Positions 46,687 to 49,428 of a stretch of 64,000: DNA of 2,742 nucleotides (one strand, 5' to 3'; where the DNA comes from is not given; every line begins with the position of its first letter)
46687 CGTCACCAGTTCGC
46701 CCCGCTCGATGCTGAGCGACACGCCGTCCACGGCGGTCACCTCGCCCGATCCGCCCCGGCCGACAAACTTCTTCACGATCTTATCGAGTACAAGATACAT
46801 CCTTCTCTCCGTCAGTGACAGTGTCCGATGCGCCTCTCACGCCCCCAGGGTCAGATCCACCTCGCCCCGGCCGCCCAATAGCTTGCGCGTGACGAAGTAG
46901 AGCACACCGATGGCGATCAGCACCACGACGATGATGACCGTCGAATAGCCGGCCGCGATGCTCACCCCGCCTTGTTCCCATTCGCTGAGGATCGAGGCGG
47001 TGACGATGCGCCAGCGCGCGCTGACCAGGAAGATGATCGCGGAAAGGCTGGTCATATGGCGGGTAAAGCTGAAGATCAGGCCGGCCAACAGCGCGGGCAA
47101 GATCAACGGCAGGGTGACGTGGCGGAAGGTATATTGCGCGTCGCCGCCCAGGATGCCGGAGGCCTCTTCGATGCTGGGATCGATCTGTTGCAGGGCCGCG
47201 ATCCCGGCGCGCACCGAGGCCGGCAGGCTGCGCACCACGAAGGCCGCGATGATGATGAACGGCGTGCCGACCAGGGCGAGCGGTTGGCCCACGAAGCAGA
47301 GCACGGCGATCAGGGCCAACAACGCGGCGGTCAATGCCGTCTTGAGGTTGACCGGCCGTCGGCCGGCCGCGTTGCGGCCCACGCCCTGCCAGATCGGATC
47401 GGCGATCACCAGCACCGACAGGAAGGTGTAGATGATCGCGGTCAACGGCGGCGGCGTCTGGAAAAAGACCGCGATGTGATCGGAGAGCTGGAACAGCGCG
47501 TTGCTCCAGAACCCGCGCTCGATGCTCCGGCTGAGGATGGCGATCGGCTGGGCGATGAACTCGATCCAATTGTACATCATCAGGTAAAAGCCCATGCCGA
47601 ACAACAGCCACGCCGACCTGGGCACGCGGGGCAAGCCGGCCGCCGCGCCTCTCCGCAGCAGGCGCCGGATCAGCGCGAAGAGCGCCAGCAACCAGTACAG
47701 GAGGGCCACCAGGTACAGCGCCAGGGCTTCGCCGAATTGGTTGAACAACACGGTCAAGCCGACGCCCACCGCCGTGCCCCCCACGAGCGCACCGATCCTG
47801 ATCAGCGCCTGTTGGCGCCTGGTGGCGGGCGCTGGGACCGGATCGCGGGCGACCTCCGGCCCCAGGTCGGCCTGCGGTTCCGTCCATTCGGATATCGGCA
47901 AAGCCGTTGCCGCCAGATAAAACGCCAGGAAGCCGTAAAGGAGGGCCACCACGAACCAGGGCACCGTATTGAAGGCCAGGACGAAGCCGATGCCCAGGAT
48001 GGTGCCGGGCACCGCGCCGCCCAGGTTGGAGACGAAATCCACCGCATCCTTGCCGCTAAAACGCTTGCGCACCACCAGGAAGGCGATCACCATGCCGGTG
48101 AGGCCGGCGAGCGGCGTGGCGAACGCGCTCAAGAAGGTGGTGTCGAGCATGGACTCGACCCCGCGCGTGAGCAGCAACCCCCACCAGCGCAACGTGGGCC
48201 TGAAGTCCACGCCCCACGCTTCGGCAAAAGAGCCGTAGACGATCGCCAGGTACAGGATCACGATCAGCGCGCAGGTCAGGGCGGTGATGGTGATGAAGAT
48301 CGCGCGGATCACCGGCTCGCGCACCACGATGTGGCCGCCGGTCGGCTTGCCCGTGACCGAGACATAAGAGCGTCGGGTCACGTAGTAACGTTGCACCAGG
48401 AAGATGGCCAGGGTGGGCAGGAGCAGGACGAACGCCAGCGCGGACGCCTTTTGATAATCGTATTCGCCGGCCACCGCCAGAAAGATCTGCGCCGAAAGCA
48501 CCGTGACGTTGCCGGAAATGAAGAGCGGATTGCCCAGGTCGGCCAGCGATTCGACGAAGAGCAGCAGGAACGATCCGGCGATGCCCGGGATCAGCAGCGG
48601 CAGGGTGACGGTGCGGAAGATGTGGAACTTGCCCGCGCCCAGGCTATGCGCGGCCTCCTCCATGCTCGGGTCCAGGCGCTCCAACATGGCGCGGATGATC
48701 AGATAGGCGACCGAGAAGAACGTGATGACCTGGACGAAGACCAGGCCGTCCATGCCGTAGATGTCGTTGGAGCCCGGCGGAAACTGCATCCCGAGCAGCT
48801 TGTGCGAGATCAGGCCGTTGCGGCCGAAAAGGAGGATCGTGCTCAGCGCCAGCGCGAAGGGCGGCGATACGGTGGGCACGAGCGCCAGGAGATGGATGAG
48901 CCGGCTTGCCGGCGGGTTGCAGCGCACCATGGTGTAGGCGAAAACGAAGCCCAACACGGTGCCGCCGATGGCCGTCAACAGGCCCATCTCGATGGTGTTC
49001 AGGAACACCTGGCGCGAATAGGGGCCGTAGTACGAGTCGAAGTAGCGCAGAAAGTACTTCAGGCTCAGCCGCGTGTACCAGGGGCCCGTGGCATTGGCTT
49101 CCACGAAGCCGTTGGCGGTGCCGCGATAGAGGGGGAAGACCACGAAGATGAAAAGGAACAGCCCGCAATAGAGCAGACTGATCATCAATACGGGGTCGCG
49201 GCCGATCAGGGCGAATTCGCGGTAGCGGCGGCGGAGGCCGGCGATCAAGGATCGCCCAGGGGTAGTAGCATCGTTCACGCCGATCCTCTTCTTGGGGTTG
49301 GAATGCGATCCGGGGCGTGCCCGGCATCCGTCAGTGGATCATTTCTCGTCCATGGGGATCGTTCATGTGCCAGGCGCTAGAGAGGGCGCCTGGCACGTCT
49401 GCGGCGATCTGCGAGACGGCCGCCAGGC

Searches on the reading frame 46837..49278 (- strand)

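Call 76: search_protein_families(library=pfam, proteins=[window:46837-49278:-], max_evalue=0.00001)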
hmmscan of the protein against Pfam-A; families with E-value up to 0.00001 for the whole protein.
window:46837-49278:- (813 aa): 1 family
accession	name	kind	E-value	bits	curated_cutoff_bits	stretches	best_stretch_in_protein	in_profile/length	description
PF00528.27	BPD_transp_1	-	1.5e-17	64.4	26.4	1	106-303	1-182/184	Binding-protein-dependent transport system inner membrane component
